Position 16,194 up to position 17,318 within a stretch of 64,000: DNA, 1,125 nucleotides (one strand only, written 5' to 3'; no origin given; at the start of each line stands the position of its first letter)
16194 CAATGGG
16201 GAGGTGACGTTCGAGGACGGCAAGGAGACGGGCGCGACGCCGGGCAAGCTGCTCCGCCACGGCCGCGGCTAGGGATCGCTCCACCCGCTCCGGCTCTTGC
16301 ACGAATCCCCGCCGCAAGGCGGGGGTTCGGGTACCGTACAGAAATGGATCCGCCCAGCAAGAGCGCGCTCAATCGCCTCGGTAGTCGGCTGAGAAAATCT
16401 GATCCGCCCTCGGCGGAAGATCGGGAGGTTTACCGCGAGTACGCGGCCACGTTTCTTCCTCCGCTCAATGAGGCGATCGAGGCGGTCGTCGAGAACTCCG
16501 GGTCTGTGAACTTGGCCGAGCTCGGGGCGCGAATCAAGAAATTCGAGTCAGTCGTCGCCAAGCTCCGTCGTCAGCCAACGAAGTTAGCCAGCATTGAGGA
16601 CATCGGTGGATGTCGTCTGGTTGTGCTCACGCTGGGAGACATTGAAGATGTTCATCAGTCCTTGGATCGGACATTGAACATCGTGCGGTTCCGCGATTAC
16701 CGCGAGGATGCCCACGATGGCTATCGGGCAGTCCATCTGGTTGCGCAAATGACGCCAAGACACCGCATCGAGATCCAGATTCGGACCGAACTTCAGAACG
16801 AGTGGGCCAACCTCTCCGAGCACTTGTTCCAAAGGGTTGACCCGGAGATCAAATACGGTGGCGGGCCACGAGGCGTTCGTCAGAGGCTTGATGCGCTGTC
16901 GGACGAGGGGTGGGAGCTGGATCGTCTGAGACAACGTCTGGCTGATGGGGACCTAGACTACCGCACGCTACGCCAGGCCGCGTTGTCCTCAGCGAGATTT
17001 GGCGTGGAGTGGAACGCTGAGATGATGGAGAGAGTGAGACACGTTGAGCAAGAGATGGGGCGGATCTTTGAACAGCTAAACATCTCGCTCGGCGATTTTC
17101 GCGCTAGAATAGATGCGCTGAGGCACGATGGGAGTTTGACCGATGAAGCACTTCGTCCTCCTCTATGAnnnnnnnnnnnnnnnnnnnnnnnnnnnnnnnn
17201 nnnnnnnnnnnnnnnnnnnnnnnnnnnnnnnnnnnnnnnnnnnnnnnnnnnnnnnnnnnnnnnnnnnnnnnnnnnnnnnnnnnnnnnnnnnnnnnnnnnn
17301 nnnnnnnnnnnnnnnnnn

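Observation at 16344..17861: Stand-alone RelA/SpoT synthetase-like gene overlapped by a small gene with a second paralogous small gene: candidate toxSAS-type module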

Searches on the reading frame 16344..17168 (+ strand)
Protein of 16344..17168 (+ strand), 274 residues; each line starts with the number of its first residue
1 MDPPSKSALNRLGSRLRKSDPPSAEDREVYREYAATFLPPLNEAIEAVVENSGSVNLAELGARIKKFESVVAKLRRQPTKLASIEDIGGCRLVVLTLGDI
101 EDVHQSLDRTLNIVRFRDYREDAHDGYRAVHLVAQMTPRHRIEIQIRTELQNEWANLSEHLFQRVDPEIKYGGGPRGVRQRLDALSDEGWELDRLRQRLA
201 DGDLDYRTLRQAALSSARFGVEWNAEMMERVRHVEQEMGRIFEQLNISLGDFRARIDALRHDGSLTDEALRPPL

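Call 3: search_protein_families(library=pfam, proteins=[window:16344-17168:+], max_evalue=1)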
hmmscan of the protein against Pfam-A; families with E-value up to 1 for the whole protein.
window:16344-17168:+ (274 aa): 5 families
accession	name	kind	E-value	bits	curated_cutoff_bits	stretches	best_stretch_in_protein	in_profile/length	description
PF04607.23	RelA_SpoT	-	1.7e-17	64.1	27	1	63-160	2-105/113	Region found in RelA / SpoT proteins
PF16740.10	SKA2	-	0.066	13.5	30.1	0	41-82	25-65/110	Spindle and kinetochore-associated protein 2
PF20537.3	DUF6752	-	0.085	13.1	27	0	61-87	2-28/55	Domain of unknown function (DUF6752)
PF09789.14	CC149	-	0.22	11.2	30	1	191-243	83-135/316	Coiled-coil domain-containing protein 149-A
PF11985.13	Phage_Mu_Gp27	-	0.58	11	28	0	2-20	37-55/173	Bacteriophage Mu, Gp27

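Call 6: search_protein_families(library=ncbifam, proteins=[window:16344-17168:+], max_evalue=1)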
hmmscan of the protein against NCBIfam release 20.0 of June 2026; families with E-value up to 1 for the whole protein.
window:16344-17168:+ (274 aa): 3 families
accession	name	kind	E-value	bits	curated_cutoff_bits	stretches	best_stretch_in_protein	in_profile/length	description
NF053588.1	GTPPhKinYjbM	equivalog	1.7e-10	41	320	1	62-194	42-183/201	GTP diphosphokinase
TIGR00691.1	spoT_relA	subfamily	2e-06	26.5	499.2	1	42-156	192-307/687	RelA/SpoT family protein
NF008124.0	PRK10872.1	equivalog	0.01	14.4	728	1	57-158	246-350/744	GTP diphosphokinase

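Call 7: search_protein_families(library=padloc, proteins=[window:16344-17168:+], max_evalue=1)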
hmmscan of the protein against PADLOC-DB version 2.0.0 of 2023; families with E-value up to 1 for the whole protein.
window:16344-17168:+ (274 aa): 1 family
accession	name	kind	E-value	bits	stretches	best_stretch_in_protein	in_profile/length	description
PDLC04999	PDC-S33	-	2e-30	104.4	1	4-187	8-207/349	-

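Call 8: search_solved_structures(query=window:16344-17168:+, max_evalue=1, show_alignments=2)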
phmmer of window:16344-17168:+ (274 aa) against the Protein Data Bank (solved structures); distinct sequences matched with E-value up to 1: 23.
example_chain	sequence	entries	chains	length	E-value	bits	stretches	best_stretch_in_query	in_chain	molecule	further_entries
6fgk_A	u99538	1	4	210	1.7e-09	40.8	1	60-168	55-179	GTP pyrophosphokinase YwaC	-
5f2v_V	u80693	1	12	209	1.5e-08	37.7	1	61-197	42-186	GTP pyrophosphokinase YjbM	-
5ded_D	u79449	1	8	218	1.7e-08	37.5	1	61-197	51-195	GTP pyrophosphokinase YjbM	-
5dec_A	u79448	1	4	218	1.7e-08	37.5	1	61-197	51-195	GTP pyrophosphokinase YjbM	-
3l9d_A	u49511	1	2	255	1.8e-08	37.4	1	62-209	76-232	Putative GTP pyrophosphokinase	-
2be3_A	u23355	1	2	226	3.7e-07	33.1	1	61-199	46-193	GTP pyrophosphokinase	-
9s6k_B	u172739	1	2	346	3.7e-05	26.6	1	50-157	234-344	GTP pyrophosphokinase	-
9erv_A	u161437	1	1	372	3.8e-05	26.5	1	63-160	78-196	RelA/SpoT family protein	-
7ztb_A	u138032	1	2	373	3.8e-05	26.5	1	63-160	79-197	RelA/SpoT family protein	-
6ewz_A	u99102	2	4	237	6.9e-05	25.7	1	60-162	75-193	GTP pyrophosphokinase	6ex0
6fgj_A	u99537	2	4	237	7.1e-05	25.6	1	60-162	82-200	GTP pyrophosphokinase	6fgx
8un1_B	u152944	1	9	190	0.16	14.7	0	57-113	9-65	T33-ml23-redesigned-tandem-BMC-T-fold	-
8uf0_B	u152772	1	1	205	0.21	14.3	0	57-113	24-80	T33-ml23-redesigned-tandem-BMC-T-fold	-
9wg7_S2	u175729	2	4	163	0.34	13.6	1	156-204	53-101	Allophycocyanin alpha-B chain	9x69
6kgx_VH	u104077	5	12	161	0.4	13.3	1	150-204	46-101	Allophycocyanin gamma subunit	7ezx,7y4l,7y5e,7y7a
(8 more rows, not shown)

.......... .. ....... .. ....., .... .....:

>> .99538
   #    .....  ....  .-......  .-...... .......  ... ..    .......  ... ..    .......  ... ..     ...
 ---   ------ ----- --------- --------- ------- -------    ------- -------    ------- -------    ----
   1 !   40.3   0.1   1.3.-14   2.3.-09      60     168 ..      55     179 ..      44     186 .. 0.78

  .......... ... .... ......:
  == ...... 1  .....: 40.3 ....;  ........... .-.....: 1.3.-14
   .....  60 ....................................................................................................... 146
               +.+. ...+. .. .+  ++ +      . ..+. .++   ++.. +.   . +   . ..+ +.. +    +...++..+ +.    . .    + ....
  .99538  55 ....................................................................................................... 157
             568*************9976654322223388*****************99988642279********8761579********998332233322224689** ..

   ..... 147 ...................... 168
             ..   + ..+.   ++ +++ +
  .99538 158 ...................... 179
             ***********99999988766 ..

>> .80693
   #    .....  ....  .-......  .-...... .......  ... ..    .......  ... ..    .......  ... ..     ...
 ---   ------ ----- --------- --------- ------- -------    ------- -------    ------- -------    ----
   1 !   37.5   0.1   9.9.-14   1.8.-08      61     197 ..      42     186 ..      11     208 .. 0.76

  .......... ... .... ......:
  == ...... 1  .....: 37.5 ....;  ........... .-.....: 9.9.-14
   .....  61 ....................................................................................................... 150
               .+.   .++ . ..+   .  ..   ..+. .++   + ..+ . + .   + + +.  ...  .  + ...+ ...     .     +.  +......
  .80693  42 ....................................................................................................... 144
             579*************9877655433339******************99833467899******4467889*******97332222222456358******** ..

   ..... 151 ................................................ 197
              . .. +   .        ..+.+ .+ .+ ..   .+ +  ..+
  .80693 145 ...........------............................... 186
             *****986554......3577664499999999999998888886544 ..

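Call 21: find_homologous_proteins(query=window:16344-17165:+, max_evalue=0.001)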
Query window:16344-17165:+ (274 aa): 345 proteins with E <= 0.001 among 3401 candidates; the best 120 are listed.
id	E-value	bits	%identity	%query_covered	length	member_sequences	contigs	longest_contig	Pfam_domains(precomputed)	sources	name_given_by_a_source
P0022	1.2e-176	603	100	100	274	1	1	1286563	PF04607.24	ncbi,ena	-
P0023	1.3e-60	223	56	73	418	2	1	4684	PF04607.24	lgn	-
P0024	1.7e-58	216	50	79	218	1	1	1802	PF04607.24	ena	-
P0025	5.7e-58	215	54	73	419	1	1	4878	PF04607.24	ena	-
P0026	2.5e-57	212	52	73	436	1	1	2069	PF04607.24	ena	-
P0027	2.8e-57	212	52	73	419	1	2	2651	PF04607.24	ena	-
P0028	1.9e-55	206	52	73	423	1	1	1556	PF04607.24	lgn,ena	-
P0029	3.2e-55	205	52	73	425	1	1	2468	PF04607.24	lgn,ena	-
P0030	1.2e-53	200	50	74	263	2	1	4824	PF04607.24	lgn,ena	-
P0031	2.3e-45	173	46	68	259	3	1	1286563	PF04607.24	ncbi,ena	-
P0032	3.7e-45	172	47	65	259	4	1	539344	PF04607.24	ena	-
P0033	4.3e-39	153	40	90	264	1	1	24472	PF04607.24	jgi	jgi:ppGpp synthetase/RelA/SpoT-type nucleotidyltranferase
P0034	4.2e-38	149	46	66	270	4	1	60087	PF04607.24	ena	-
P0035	5.1e-36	143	45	72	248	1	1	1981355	PF04607.24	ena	-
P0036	5.8e-36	142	45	72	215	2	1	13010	PF04607.24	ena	-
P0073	2.3e-28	117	41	68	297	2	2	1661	PF04607.24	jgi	-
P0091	1.3e-25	108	40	65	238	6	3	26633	PF04607.24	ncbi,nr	ncbi:MAG: RelA/SpoT domain-containing protein [Burkholderiales bacterium]|nr:RelA/SpoT domain-contai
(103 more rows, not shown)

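Call 33: find_encoding_contigs(protein=P0031, flank=5000, max_places=3)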
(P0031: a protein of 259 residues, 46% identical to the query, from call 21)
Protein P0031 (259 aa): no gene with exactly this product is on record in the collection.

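Call 34: find_encoding_contigs(protein=P0023, flank=5000, max_places=3)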
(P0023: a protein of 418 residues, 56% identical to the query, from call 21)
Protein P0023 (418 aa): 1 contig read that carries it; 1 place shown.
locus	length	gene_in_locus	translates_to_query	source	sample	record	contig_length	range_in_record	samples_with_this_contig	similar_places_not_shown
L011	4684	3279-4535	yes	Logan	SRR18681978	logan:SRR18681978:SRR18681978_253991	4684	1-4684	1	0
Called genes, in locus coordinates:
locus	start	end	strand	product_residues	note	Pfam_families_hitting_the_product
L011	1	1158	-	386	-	?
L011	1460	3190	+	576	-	PF07969:Amidohydro_3, PF01979:Amidohydro_1 (faint)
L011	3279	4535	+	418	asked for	PF04607:RelA_SpoT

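Call 46: search_solved_structures(query=A3, max_evalue=0.01, show_alignments=0)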
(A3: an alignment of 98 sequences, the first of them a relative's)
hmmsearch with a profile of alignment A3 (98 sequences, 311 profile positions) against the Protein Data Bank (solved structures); distinct sequences matched with E-value up to 0.01: 26.
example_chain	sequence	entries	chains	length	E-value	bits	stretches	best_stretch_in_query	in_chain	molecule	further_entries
9erv_A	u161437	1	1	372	7.5e-23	84.8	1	7-268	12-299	RelA/SpoT family protein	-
7ztb_A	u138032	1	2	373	7.5e-23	84.8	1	7-268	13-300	RelA/SpoT family protein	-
5f2v_V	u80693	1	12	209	4.2e-22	82.3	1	57-211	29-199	GTP pyrophosphokinase YjbM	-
5dec_A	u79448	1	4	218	5.6e-22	81.9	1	57-211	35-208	GTP pyrophosphokinase YjbM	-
5ded_D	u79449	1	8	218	6.6e-22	81.7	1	57-211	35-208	GTP pyrophosphokinase YjbM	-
6fgk_A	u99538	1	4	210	4.9e-19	72.3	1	57-196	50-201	GTP pyrophosphokinase YwaC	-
2be3_A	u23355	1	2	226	2.4e-18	70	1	57-209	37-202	GTP pyrophosphokinase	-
3l9d_A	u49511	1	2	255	5.9e-18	68.7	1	56-209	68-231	Putative GTP pyrophosphokinase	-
6ewz_A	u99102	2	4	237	6.5e-16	62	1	58-199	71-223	GTP pyrophosphokinase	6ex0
6fgj_A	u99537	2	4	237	8.9e-16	61.6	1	58-165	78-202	GTP pyrophosphokinase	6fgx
9s6k_B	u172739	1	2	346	1.2e-12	51.2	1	58-158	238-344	GTP pyrophosphokinase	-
1vj7_A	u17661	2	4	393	1.9e-11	47.3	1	59-156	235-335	Bifunctional RELA/SPOT | Bifunctional (p)ppGpp synthase/hydrolase RelA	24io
5iqr_8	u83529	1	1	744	9.8e-11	45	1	46-158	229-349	GTP pyrophosphokinase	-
5kps_A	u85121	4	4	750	1e-10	45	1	46-158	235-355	GTP pyrophosphokinase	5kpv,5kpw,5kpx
5l3p_z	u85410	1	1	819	1.3e-10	44.6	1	46-158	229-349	GTP pyrophosphokinase,GTP pyrophosphokinase,GTP pyrophosphokinase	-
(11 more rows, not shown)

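Call 47: search_protein_families(library=padloc, proteins=[P0023, P0031, P0033, P0035, P0073, P0091], max_evalue=0.01)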
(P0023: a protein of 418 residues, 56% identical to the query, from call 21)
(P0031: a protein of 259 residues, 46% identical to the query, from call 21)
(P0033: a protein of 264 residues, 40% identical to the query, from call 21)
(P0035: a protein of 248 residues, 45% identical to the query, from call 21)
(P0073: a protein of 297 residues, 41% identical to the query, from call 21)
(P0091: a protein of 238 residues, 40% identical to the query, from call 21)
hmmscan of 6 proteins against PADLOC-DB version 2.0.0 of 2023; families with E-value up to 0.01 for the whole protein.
P0023 (418 aa): 1 family
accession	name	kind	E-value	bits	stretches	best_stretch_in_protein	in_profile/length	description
PDLC04999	PDC-S33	-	6.4e-37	125.8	2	4-195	8-215/349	-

P0031 (259 aa): 1 family
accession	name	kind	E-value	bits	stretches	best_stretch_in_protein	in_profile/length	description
PDLC04999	PDC-S33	-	1e-27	95.5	1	9-173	31-208/349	-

P0033 (264 aa): 1 family
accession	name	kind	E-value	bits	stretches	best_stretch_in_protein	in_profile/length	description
PDLC04999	PDC-S33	-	4.9e-27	93.3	1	3-185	8-210/349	-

P0035 (248 aa): 1 family
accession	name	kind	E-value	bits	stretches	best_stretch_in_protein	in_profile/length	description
PDLC04999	PDC-S33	-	2.6e-29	100.7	1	3-183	7-202/349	-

P0073 (297 aa): 1 family
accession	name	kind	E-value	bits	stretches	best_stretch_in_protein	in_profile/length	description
PDLC04999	PDC-S33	-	4.3e-31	106.6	1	3-259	5-289/349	-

P0091 (238 aa): 1 family
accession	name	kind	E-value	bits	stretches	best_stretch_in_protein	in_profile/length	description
PDLC04999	PDC-S33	-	4e-31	106.7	1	2-196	7-222/349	-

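Call 48: search_dna_similar(query=window:16344-17165:+, collection=phages, mode=protein, max_evalue=0.001, max_rows=40)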
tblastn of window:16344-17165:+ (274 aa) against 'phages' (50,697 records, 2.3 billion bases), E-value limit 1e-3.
Records with a match: 28; places in all: 28; records where one place covers at least 80% of the query: 0.
Best place of each record, by identity: <60% 28.
By first word of the organism name: Listeria 8; Bacteriophage 7; Mycobacterium 5; Salmonella 2; Corynebacterium 1; Pasteurella 1; Enterococcus 1; Nitrososphaera 1; Streptococcus 1; Escherichia 1.
By host as written in the record: Listeria monocytogenes 8; - 7; Mycobacterium smegmatis mc2 155 2; Salmonella enterica subsp. enterica serovar Indiana J46 2; Corynebacterium simulans IME1320 1; Pasteurella multocida B:2 1; Enterococcus faecalis 1; Candidatus Nitrososphaera sp. EN76 1; and 5 more.
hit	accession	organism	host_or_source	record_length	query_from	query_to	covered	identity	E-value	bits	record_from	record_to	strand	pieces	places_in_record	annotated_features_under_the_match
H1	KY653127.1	Corynebacterium phage IME1320_01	Corynebacterium simulans IME1320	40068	7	177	62%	33.2%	4e-15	81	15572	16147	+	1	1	GTP pyrophosphokinase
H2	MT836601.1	Bacteriophage sp.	human fecal samples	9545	34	202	62%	27.6%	3e-5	51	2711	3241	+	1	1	record has no annotation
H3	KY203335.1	Pasteurella phage PMP-GADVASU-IND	Pasteurella multocida B:2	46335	56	201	53%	31.2%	5e-10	66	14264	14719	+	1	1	none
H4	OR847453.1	Listeria phage LM 4-11-1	Listeria monocytogenes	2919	37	193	57%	28.6%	6e-4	47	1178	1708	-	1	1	record has no annotation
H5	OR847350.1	Listeria phage LM 4-11-1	Listeria monocytogenes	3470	37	193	57%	28.6%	6e-4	47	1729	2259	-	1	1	record has no annotation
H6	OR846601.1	Enterococcus phage Efs 1-1-1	Enterococcus faecalis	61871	37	193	57%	28.4%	2e-4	49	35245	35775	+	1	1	record has no annotation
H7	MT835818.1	Bacteriophage sp.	human fecal samples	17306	63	203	51%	31.3%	5e-7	56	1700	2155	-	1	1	record has no annotation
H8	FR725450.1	Nitrososphaera phage Pro-Nvie1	Candidatus Nitrososphaera sp. EN76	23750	58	203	53%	29.8%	8e-6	53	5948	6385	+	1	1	nvie-Pro1-6: protein with N-terminal Rel_Spo-like domain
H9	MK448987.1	Streptococcus phage Javan576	Streptococcus suis LS2Z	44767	60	193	49%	32.0%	8e-7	56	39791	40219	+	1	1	GTP pyrophosphokinase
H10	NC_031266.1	Mycobacterium phage Phrann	Mycobacterium smegmatis mc2 155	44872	57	174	43%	36.0%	4e-10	66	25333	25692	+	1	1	29: hypothetical protein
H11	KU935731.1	Mycobacterium phage Phrann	Mycobacterium smegmatis mc2 155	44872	57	174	43%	36.0%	4e-10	66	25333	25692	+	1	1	29: hypothetical protein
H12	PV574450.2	Mycobacterium Phage WST1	Mycolicibacterium smegmatis mc^2 155 ...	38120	51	175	46%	33.3%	1e-7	59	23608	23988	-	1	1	hypothetical protein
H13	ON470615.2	Escherichia phage vB_EcoM-673R5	Escherichia coli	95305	5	155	55%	27.6%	5e-5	71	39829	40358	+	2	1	RelA/SpoT family protein | hypothetical protein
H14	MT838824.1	Bacteriophage sp.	human fecal samples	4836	57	193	50%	29.7%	5e-5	50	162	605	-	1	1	record has no annotation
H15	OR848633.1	Listeria phage LM 4-14-1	Listeria monocytogenes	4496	50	193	53%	27.2%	3e-4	48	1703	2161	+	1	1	record has no annotation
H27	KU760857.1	Salmonella phage SJ46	Salmonella enterica subsp. enterica ...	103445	63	155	34%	29.1%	8e-5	50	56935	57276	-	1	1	RelA/SpoT family protein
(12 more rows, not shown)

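Call 51: get_annotated_region(hit=H10, flank=1500)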
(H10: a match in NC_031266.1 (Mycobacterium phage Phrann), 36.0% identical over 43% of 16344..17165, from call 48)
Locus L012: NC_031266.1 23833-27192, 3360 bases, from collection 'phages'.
description: Mycobacterium phage Phrann, complete genome.
organism: Mycobacterium phage Phrann (NCBI taxid 1821541)
taxonomy: Viruses; Duplodnaviria; Heunggongvirae; Uroviricota; Caudoviricetes; Nclasvirinae; Charlievirus; Charlievirus phrann
host: Mycobacterium smegmatis mc2 155; source: soil; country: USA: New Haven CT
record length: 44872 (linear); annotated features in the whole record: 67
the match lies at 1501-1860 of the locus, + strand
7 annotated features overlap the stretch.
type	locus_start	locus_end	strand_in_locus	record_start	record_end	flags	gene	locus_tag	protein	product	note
CDS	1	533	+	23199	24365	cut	26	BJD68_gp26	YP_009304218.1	endolysin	Lysin B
CDS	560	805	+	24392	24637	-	27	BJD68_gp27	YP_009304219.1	holin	Holin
CDS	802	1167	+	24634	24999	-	28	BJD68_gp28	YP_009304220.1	minor tail protein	-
CDS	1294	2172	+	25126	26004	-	29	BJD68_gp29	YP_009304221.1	hypothetical protein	-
CDS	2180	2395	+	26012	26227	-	30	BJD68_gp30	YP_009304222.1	hypothetical protein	-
CDS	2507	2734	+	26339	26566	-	31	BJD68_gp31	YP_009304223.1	hypothetical protein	-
CDS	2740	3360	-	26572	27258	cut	32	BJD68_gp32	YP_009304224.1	hypothetical protein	-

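Call 52: get_annotated_region(hit=H27, flank=1500)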
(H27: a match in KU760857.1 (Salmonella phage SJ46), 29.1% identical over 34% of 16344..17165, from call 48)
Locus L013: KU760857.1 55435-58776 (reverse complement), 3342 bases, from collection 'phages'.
description: Salmonella phage SJ46, complete genome.
organism: Salmonella phage SJ46 (NCBI taxid 1815968)
taxonomy: Viruses; Duplodnaviria; Heunggongvirae; Uroviricota; Caudoviricetes; Punavirus; Punavirus SJ46
host: Salmonella enterica subsp. enterica serovar Indiana J46; source: -; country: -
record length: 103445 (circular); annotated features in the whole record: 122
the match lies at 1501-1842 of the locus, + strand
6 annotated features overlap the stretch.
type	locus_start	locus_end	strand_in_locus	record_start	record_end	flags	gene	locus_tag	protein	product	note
CDS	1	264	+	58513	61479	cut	tnpA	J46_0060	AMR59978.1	transposase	TnpA Tn1721; transposase for transposon Tn1721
CDS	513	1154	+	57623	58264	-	-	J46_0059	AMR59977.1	maturation control protein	-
CDS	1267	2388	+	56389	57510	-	-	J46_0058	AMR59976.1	RelA/SpoT family protein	GTP pyrophosphokinase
CDS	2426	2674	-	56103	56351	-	lxc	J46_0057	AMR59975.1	modulator protein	Lxc; lower expression of C1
CDS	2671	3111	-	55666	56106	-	-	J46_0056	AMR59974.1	hypothetical protein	-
CDS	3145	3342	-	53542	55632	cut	-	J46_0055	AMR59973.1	DNA methylase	-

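Call 53: get_annotated_region(hit=H1, flank=1500)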
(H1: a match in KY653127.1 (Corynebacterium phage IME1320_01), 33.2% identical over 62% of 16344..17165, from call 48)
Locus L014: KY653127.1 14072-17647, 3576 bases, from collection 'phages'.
description: Corynebacterium phage IME1320_01, complete genome.
organism: Corynebacterium phage IME1320_01 (NCBI taxid 1965535)
taxonomy: Viruses; Duplodnaviria; Heunggongvirae; Uroviricota; Caudoviricetes
host: Corynebacterium simulans IME1320; source: -; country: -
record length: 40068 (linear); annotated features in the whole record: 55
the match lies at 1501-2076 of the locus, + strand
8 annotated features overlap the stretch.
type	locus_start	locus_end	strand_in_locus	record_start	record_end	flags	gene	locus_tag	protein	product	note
CDS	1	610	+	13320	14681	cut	-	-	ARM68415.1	DNA helicase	-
CDS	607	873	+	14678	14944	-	-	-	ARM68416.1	hypothetical protein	-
CDS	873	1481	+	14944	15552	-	-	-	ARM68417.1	hypothetical protein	-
CDS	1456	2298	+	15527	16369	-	-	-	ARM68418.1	GTP pyrophosphokinase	-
CDS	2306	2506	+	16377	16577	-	-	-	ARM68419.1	hypothetical protein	-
CDS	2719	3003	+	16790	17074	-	-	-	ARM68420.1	hypothetical protein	-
CDS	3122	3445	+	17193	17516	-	-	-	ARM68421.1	hypothetical protein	-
CDS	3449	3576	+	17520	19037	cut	-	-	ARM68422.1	terminase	-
